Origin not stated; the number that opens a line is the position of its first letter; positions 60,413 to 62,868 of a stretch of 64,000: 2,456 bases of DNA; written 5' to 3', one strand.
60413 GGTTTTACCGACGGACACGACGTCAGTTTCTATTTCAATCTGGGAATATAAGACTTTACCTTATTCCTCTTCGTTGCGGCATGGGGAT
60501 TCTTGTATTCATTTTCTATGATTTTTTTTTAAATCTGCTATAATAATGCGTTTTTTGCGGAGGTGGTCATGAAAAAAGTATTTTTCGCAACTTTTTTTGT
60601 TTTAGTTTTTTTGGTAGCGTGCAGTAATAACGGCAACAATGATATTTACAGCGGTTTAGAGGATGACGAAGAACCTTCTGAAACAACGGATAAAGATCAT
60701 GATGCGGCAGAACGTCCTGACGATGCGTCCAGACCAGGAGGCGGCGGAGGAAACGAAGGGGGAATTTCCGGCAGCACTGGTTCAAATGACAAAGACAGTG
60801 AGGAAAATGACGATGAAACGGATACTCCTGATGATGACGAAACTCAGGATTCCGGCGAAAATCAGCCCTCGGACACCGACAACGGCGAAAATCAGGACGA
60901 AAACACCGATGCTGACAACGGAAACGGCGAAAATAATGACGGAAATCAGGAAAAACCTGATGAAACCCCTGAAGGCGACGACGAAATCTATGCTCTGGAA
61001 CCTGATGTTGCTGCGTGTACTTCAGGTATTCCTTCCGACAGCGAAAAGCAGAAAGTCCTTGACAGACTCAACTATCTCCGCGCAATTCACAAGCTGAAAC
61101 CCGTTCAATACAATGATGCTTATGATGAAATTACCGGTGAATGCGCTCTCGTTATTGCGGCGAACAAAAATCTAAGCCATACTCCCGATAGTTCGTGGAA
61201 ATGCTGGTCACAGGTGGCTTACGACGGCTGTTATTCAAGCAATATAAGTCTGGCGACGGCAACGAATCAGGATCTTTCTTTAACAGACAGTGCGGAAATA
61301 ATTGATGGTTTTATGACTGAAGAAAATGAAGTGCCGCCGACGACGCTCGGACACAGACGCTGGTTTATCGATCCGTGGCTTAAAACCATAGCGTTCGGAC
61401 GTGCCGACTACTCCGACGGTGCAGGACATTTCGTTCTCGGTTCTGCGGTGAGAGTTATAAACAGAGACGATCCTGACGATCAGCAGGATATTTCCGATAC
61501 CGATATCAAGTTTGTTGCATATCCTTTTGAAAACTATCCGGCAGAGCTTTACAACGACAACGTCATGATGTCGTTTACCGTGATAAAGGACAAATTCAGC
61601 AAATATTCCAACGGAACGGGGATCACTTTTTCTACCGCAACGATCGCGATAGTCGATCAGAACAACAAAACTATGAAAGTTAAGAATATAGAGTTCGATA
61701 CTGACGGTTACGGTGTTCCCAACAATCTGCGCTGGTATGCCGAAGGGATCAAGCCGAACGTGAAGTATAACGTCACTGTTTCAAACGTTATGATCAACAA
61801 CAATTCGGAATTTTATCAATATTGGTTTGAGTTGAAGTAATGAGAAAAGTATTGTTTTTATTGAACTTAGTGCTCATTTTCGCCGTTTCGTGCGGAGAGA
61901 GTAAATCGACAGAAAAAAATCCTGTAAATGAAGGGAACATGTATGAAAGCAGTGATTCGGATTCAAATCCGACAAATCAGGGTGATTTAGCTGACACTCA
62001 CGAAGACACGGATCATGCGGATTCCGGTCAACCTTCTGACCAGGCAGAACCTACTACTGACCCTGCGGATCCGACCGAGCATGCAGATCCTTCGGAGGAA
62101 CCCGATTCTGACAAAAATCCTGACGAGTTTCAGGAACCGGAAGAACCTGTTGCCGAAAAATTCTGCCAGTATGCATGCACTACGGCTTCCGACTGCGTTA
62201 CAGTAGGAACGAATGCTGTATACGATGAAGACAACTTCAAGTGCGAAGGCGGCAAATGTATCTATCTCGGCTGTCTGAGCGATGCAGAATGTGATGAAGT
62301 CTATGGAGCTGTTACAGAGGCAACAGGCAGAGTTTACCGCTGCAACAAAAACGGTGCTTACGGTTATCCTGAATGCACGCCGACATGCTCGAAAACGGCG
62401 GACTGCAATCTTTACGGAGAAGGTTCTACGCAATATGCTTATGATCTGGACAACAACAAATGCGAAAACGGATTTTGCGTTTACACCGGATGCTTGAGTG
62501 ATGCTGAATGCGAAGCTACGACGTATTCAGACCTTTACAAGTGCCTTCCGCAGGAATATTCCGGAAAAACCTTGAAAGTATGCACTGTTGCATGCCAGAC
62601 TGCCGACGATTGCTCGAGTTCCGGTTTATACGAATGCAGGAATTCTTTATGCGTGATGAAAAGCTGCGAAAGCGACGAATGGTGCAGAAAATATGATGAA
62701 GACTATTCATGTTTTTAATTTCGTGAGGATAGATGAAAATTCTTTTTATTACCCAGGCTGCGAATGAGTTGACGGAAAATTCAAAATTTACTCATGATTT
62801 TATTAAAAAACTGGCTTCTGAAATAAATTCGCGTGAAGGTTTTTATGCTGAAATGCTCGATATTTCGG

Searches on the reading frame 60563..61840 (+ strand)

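Call 51: search_protein_families(library=pfam, proteins=[window:60563-61840:+], max_evalue=0.00001)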
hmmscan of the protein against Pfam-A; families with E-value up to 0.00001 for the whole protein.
window:60563-61840:+ (425 aa): 1 family
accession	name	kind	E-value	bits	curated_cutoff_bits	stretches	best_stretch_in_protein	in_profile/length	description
PF00188.32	CAP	-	5.8e-08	34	21.1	1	166-291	1-114/117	Cysteine-rich secretory protein family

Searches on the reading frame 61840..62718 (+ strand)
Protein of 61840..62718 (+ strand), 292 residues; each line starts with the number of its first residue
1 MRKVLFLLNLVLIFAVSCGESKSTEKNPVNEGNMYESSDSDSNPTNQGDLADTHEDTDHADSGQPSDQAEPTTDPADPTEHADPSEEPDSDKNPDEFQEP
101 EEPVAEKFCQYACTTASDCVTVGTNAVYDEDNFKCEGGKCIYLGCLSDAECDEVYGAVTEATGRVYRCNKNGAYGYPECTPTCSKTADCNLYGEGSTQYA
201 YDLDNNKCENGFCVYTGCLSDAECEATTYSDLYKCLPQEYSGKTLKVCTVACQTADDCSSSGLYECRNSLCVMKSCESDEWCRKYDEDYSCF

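Call 51: search_protein_families(library=pfam, proteins=[window:61840-62718:+], max_evalue=0.00001)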
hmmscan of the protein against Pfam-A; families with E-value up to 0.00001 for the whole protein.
window:61840-62718:+ (292 aa): 1 family
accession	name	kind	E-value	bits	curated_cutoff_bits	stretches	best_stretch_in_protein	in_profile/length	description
PF24290.1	DUF7478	-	3.1e-24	86.5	27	2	163-284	30-154/163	Domain of unknown function (DUF7478)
